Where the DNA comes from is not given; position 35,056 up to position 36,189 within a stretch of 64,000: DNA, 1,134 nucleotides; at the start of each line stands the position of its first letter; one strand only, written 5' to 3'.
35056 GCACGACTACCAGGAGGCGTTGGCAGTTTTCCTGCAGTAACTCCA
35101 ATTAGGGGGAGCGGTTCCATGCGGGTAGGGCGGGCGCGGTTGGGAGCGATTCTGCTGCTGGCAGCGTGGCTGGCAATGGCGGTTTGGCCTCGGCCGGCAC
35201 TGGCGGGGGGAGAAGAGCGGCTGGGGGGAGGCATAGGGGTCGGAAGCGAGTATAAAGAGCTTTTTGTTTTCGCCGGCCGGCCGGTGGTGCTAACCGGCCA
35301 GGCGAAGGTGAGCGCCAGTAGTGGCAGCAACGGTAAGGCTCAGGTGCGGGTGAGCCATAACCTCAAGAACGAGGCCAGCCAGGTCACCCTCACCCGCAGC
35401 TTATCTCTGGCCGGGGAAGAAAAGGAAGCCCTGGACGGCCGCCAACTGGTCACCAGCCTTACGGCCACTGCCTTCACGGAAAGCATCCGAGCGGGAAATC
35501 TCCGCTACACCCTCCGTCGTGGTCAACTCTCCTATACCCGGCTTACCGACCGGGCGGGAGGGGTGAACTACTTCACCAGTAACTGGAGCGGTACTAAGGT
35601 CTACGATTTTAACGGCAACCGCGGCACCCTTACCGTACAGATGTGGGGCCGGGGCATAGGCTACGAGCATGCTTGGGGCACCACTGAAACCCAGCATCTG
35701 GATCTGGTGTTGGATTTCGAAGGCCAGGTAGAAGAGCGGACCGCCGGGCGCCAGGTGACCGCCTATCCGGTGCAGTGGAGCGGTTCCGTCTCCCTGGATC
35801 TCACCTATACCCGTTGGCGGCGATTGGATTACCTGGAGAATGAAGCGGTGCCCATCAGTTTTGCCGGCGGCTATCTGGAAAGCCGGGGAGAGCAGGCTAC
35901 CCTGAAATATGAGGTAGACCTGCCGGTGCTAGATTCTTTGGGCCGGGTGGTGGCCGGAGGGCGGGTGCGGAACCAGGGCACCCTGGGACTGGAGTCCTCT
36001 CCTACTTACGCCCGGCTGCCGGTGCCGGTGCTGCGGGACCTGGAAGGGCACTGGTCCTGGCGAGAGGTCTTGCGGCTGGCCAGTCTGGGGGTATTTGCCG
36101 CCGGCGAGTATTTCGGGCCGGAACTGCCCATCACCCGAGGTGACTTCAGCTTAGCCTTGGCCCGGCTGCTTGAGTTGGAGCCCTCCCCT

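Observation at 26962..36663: The flagellin slot of a Bacillus-type late-flagellar locus holds a three-gene surface-protein cassette instead of flagellin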

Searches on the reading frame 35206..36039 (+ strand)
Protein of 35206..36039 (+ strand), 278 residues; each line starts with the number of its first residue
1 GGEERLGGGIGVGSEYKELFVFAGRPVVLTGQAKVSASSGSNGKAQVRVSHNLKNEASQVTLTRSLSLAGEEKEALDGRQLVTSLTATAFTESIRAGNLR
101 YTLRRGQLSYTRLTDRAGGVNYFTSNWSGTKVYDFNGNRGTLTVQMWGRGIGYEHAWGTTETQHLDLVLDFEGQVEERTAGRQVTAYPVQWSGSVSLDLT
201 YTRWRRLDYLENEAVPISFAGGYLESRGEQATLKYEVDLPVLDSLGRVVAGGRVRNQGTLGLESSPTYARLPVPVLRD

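Call 23: find_homologous_proteins(query=window:35206-36039:+, max_evalue=0.001)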
Query seq(278 aa): 3311 candidates shared short words with the query, none scored E <= 0.001.

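Call 27: find_related_loci(query=A2, collection=genome_contigs, flank=10000)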
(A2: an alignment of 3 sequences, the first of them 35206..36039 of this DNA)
Query A2 (278 aa) in genome_contigs; peptide patterns used: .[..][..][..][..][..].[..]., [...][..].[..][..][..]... (x = any residue, [..] = any of these).
165 stretches matched a pattern; 8 encode a relative of the query (tblastn E <= 1e-3); 8 distinct loci.
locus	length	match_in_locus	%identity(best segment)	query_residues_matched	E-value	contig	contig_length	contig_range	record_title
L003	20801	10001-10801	38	5-278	7e-51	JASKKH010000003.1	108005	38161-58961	MAG: Clostridia bacterium isolate DJKA51_ANT-F21_bin.18 scaffold_6, whole genome shotgun sequence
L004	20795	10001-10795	36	8-278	2e-45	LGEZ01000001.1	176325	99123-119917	MAG: Clostridia bacterium 41_269 MPF_scaffold_0, whole genome shotgun sequence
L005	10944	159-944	34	7-278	2e-42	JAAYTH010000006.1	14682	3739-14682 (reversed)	MAG: Bacillota bacterium isolate AS23ysBPME_97 4358_AS23, whole genome shotgun sequence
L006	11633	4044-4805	30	15-278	2e-29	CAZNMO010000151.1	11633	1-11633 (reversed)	MAG TPA_asm: uncultured Clostridiaceae bacterium isolate binchicken_co158_98 genome assembly, contig: NODE_4773_length_1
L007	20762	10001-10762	26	15-278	9e-28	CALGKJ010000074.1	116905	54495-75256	MAG: uncultured Clostridia bacterium isolate N1_Bin_Bin_25_1 genome assembly, contig: c_000001154366, whole genome shotg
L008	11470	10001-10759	27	16-278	1e-26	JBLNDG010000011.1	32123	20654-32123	MAG: Caulobacteraceae bacterium isolate MAG105 PRJNA950955_bin14_renamed_10, whole genome shotgun sequence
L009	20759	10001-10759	28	15-278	2e-25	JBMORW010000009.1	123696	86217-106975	MAG: Bacillota bacterium isolate Betzabe_MAG190 MAG190_9, whole genome shotgun sequence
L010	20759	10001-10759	27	16-278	2e-23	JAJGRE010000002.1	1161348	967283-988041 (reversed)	Calditrichales bacterium MX18-03 contig2_1161348bp, whole genome shotgun sequence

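Call 33: search_protein_families(library=pfam, proteins=[L004:11953-12732:+, L004:12729-13667:+, L004:13668-14072:+, L004:14219-15490:+, L004:16351-18975:-, L003:11597-12571:+, L003:12742-13347:+, L003:13334-15250:+, L003:15295-16683:+, L003:16762-17976:+], max_evalue=0.001)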
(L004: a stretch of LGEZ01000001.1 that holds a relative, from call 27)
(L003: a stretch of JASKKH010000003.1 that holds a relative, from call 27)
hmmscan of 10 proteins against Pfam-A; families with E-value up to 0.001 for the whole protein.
L004:11953-12732:+ (259 aa): 3 families
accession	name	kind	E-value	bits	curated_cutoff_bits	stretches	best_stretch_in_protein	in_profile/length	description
PF00005.33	ABC_tran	-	3.5e-25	89.6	25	1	24-178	1-136/137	ABC transporter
PF13304.12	AAA_21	-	4.1e-13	50.5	27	1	158-209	244-299/304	AAA domain, putative AbiEii toxin, Type IV TA system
PF02463.25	SMC_N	-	2.2e-09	37.5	40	1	35-217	25-206/220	RecF/RecN/SMC N terminal domain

L004:12729-13667:+ (312 aa): 1 family
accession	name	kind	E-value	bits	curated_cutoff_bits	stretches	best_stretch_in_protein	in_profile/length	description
PF01458.23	SUFBD_core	-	1.3e-16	61.2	27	1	89-308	14-231/232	SUF system FeS cluster assembly, SufBD core domain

L004:13668-14072:+ (134 aa): 0 families

L004:14219-15490:+ (423 aa): 2 families
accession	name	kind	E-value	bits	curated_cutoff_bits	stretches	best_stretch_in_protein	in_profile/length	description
PF00669.25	Flagellin_N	-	1.4e-47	161.7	26.6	1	5-142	1-138/139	Bacterial flagellin N-terminal helical region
PF00700.27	Flagellin_C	-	7.2e-32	110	23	1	337-421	2-86/86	Bacterial flagellin C-terminal helical region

L004:16351-18975:- (874 aa): 4 families
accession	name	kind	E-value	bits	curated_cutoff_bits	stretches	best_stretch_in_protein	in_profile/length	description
PF25137.1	ADH_Fe_C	-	6.4e-67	225.5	27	1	656-867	1-194/194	Fe-containing alcohol dehydrogenase family, C-terminal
PF00465.25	Fe-ADH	-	1e-47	162.3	31.3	1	467-645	1-168/168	Iron-containing alcohol dehydrogenase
PF00171.27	Aldedh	-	3.3e-24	85.7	23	1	19-280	31-291/461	Aldehyde dehydrogenase family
PF13685.12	Fe-ADH_2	-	3.3e-08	34.1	28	1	478-562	12-91/149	Iron-containing alcohol dehydrogenase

L003:11597-12571:+ (324 aa): 2 families
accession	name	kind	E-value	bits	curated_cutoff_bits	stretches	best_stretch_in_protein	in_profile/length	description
PF00669.25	Flagellin_N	-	2e-50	170.9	26.6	1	3-139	1-137/139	Bacterial flagellin N-terminal helical region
PF00700.27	Flagellin_C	-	3.1e-30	104.8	23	1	241-323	4-86/86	Bacterial flagellin C-terminal helical region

L003:12742-13347:+ (201 aa): 0 families

L003:13334-15250:+ (638 aa): 2 families
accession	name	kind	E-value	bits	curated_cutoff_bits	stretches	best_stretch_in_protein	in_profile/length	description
PF01973.23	MptE-like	-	9.1e-36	123.6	34.6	1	218-397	2-170/171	6-hydroxymethylpterin diphosphokinase MptE-like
PF20157.4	Maf_flag10_N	-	0.00012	22.1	23.5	1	68-129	87-150/228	Glycosyltransferase Maf N-terminal domain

L003:15295-16683:+ (462 aa): 2 families
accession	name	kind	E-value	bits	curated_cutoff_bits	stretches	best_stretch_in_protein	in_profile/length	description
PF04055.27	Radical_SAM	-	2.8e-24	86.6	29.5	1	198-350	3-160/166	Radical SAM superfamily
PF02310.24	B12-binding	-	4.7e-18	65.6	32.1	1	13-127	9-120/121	B12 binding domain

L003:16762-17976:+ (404 aa): 1 family
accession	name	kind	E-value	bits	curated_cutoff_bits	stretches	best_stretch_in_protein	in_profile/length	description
PF02350.25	Epimerase_2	-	2e-98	329.9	30.6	1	33-380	1-347/347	UDP-N-acetylglucosamine 2-epimerase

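Call 39: search_protein_families(library=pfam, proteins=[L010:235-6837:+, L010:6862-9867:+, L010:9878-11362:+, L010:11377-12807:+, L010:13053-19214:+, L009:6772-9759:+, L009:11348-12739:+, L009:13004-13795:+, L009:13810-15069:+], max_evalue=0.001)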
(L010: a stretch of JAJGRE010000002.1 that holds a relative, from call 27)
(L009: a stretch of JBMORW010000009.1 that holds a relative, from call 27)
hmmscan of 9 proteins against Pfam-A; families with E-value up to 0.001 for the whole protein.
L010:235-6837:+ (2200 aa): 3 families
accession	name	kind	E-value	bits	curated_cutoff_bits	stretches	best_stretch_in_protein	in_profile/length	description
PF01833.30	TIG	-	3.8e-64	213.1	20.9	4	1649-1725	1-75/84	IPT/TIG domain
PF20144.5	TIG_SUH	-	4.9e-07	30.3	24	0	1083-1141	2-56/94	TIG domain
PF00041.27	fn3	-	3.2e-06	27.7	25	1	1877-1969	2-82/84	Fibronectin type III domain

L010:6862-9867:+ (1001 aa): 1 family
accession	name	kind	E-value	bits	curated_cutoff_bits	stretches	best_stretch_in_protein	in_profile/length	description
PF00395.25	SLH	-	4.5e-10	39.8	20.8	1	221-261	2-42/44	S-layer homology domain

L010:9878-11362:+ (494 aa): 1 family
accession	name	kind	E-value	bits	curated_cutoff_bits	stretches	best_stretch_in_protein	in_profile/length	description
PF00395.25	SLH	-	5.5e-31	106.7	20.8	3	360-402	2-44/44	S-layer homology domain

L010:11377-12807:+ (476 aa): 6 families
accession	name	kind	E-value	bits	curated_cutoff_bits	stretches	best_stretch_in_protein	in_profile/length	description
PF03572.23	Peptidase_S41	-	1.7e-48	164.8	24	1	206-367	1-165/165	Peptidase family S41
PF01471.23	PG_binding_1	-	3.1e-11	43.7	23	1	395-445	4-54/57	Putative peptidoglycan binding domain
PF13180.12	PDZ_2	-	2.3e-10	41.1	27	1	115-182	8-74/80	PDZ domain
PF17820.7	PDZ_6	-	1.6e-09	37.8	27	1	123-177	2-54/54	PDZ domain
PF22694.1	CtpB_N-like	-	3.7e-08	34.1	27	1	37-84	27-74/85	Activating protease CtpB N-terminal domain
PF00595.29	PDZ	-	2.4e-06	28.3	23.2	1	107-176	10-81/81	PDZ domain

L010:13053-19214:+ (2053 aa): 2 families
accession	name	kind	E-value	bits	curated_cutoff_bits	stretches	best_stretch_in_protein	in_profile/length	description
PF23194.1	NOMO_5th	-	5.7e-13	49.5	27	0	1774-1829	3-55/89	NOMO fifth transthyretin-like domain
PF00404.24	Dockerin_1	-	1.7e-10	41.3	22.9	1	1999-2051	2-55/57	Dockerin type I domain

L009:6772-9759:+ (995 aa): 1 family
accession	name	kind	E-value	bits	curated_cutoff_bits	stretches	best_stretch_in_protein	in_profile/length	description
PF00395.25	SLH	-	1.1e-10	41.7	20.8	1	223-266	2-44/44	S-layer homology domain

L009:11348-12739:+ (463 aa): 6 families
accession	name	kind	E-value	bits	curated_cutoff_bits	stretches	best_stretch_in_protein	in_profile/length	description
PF03572.23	Peptidase_S41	-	1.1e-49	168.7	24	1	192-353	1-165/165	Peptidase family S41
PF01471.23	PG_binding_1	-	2e-11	44.3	23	1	381-430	3-52/57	Putative peptidoglycan binding domain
PF22694.1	CtpB_N-like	-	1.2e-09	39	27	1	33-81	36-84/85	Activating protease CtpB N-terminal domain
PF13180.12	PDZ_2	-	1.7e-09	38.3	27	1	98-168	4-74/80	PDZ domain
PF00595.29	PDZ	-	1.2e-08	35.7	23.2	1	93-162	10-81/81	PDZ domain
PF17820.7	PDZ_6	-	2.6e-08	33.9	27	1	109-161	2-52/54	PDZ domain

L009:13004-13795:+ (263 aa): 1 family
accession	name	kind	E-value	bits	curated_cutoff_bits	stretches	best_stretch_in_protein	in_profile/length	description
PF01797.21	Y1_Tnp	-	3.4e-14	53.4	23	1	13-123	6-121/121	Transposase IS200 like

L009:13810-15069:+ (419 aa): 0 families

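Call 41: search_protein_representatives(protein=window:35206-36039:+)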
Query: 278 residues. Proteins with E-value up to 0.001 (for the whole library): 133; up to 1e-10: 85; up to 1e-30: 17. The best 133 are listed.
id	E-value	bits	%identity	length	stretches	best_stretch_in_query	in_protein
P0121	7.2e-178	605.9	100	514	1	1-278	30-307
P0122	4.2e-54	200.1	40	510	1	4-278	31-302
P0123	1.0e-41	159.5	36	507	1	3-278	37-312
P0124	1.9e-41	158.5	37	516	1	7-278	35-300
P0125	5.3e-41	157.1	41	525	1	7-278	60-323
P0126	1.3e-40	155.8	37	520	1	5-277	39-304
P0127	2.1e-40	155.2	36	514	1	7-278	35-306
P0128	2.2e-40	155.1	36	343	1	8-274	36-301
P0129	1.4e-39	152.4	33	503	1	8-278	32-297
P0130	1.5e-37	145.8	42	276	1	79-278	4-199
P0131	3.6e-35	138.0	34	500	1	6-278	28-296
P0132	3.7e-35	137.9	32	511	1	7-278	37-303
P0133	2.3e-33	132.1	36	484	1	8-278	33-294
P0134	2.9e-33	131.8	35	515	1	7-277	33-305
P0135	3.0e-32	128.4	33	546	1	8-278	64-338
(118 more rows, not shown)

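Call 53: predict_structure(alignment_id=A3)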
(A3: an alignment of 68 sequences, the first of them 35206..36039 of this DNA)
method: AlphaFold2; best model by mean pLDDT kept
length: 278 residues; sequences in the alignment: 68
mean_pLDDT: 94.8   pTM: 0.89
mean pLDDT of the five models: 94.8, 94.6, 94.5, 94.5, 94.0
residues with pLDDT >= 90: 248; 70-90: 23; 50-70: 7; < 50: 0
segments of 3 or more residues with pLDDT < 50: none
pLDDT, mean of each block of 10 residues (from residue 1): 77 96 93 95 94 97 98 97 98 96 98 98 98 97 98 97 98 94 93 98 97 80 96 98 95 97 97 82
secondary structure, 60 per line:
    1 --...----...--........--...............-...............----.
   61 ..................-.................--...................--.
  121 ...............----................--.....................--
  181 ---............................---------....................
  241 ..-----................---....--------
elements in order: E10-12 E15-22 E25-39 E44-55 E60-75 E80-96 E99-117 E120-135 E140-155 E158-178 E184-211 E221-242 E248-263 E267-270

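Call 85: search_protein_families(library=pfam, proteins=[L005:1643-3982:+, L005:4202-5677:+, L005:6256-8250:+, L005:8865-9848:+, L006:5478-6896:+, L006:7549-9162:+, L007:11361-12737:+, L007:12906-14441:+], max_evalue=0.001)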
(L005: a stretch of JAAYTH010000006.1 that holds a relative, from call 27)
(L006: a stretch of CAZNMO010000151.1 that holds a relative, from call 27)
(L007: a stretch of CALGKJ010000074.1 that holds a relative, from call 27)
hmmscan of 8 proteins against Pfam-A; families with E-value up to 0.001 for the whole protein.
L005:1643-3982:+ (779 aa): 2 families
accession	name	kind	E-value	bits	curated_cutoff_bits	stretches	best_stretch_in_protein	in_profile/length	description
PF19732.4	SpoIIE_N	-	2.2e-95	320.9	27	1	18-577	40-603/605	Stage II sporulation protein E N-terminal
PF07228.17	SpoIIE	-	1.5e-31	110.3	25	1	591-775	2-191/192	Stage II sporulation protein E (SpoIIE)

L005:4202-5677:+ (491 aa): 3 families
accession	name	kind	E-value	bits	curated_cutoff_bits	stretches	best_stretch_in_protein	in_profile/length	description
PF01171.26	ATP_bind_3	-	1.6e-56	191.3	27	1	35-217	2-180/182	PP-loop family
PF11734.13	TilS_C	-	1.1e-18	66.8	22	1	402-469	1-67/74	TilS substrate C-terminal domain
PF09179.16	TilS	-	0.00042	21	21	1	270-335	1-64/67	TilS substrate binding domain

L005:6256-8250:+ (664 aa): 7 families
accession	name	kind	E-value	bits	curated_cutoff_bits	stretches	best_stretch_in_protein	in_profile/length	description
PF01434.24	Peptidase_M41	-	2e-76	256.6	29.9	1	427-616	1-191/191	Peptidase family M41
PF00004.35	AAA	-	2.8e-44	151.2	21.2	1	214-345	1-129/131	ATPase family associated with various cellular activities (AAA)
PF06480.20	FtsH_ext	-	2.2e-19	70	25.5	1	33-119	2-103/103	FtsH Extracellular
PF17862.7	AAA_lid_3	-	1.9e-13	50.1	27.2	1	370-413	2-45/45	AAA+ lid domain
PF13401.12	AAA_22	-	6.4e-05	23.7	27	0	214-251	8-42/130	AAA domain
PF06068.19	TIP49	-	6.7e-05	22.7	23.8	1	211-247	50-88/347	TIP49 P-loop domain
PF07728.20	AAA_5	-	0.00018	21.9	22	1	214-334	2-136/139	AAA domain (dynein-related subfamily)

L005:8865-9848:+ (327 aa): 4 families
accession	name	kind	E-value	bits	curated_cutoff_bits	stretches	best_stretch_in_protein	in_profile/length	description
PF03099.24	BPL_LplA_LipB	-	6.1e-23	81.6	21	1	91-213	5-133/133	Biotin/lipoate A/B protein ligase family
PF08279.18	HTH_11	-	1.1e-13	51.3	25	1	6-59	3-55/55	HTH domain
PF02237.23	BPL_C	-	1.4e-09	38.2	21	1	279-327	2-48/48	Biotin protein ligase C terminal domain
PF16917.10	BPL_LplA_LipB_2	-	5.9e-05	23.1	27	1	124-273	30-182/183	Biotin/lipoate A/B protein ligase family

L006:5478-6896:+ (472 aa): 6 families
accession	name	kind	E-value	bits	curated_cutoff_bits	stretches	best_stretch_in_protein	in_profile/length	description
PF03572.23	Peptidase_S41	-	2.7e-49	167.3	24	1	203-363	1-165/165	Peptidase family S41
PF17820.7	PDZ_6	-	2.1e-14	53.4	27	1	120-174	2-54/54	PDZ domain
PF13180.12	PDZ_2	-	9.1e-14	52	27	1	106-177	2-72/80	PDZ domain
PF22694.1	CtpB_N-like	-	4.6e-12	46.7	27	1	36-91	28-84/85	Activating protease CtpB N-terminal domain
PF01471.23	PG_binding_1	-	6.1e-12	46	23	1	391-433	4-46/57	Putative peptidoglycan binding domain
PF00595.29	PDZ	-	7.5e-11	42.7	23.2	1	102-172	9-80/81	PDZ domain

L006:7549-9162:+ (537 aa): 3 families
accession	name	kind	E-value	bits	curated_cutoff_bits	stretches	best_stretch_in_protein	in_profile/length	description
PF06418.20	CTP_synth_N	-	1.2e-133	444.9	26.1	1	5-269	1-265/265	CTP synthase N-terminus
PF00117.34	GATase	-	8.2e-40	136.9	22.8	1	304-528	2-189/190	Glutamine amidotransferase class-I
PF07722.19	Peptidase_C26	-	7.5e-06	26.3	20.5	1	367-511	96-219/219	Peptidase C26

L007:11361-12737:+ (458 aa): 6 families
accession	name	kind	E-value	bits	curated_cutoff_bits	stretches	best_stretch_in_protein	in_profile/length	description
PF03572.23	Peptidase_S41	-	2e-52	177.6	24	1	189-348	1-165/165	Peptidase family S41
PF13180.12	PDZ_2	-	1.9e-12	47.7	27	1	92-164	1-73/80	PDZ domain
PF01471.23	PG_binding_1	-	1e-10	42.1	23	1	376-423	3-50/57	Putative peptidoglycan binding domain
PF17820.7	PDZ_6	-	5.4e-10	39.3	27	1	106-158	2-52/54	PDZ domain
PF00595.29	PDZ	-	5.5e-09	36.7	23.2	1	89-158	9-80/81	PDZ domain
PF22694.1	CtpB_N-like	-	3.5e-07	31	27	1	34-77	39-83/85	Activating protease CtpB N-terminal domain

L007:12906-14441:+ (511 aa): 1 family
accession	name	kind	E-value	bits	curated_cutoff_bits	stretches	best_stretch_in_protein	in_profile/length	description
PF00395.25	SLH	-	3.2e-15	56.2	20.8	2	154-196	1-43/44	S-layer homology domain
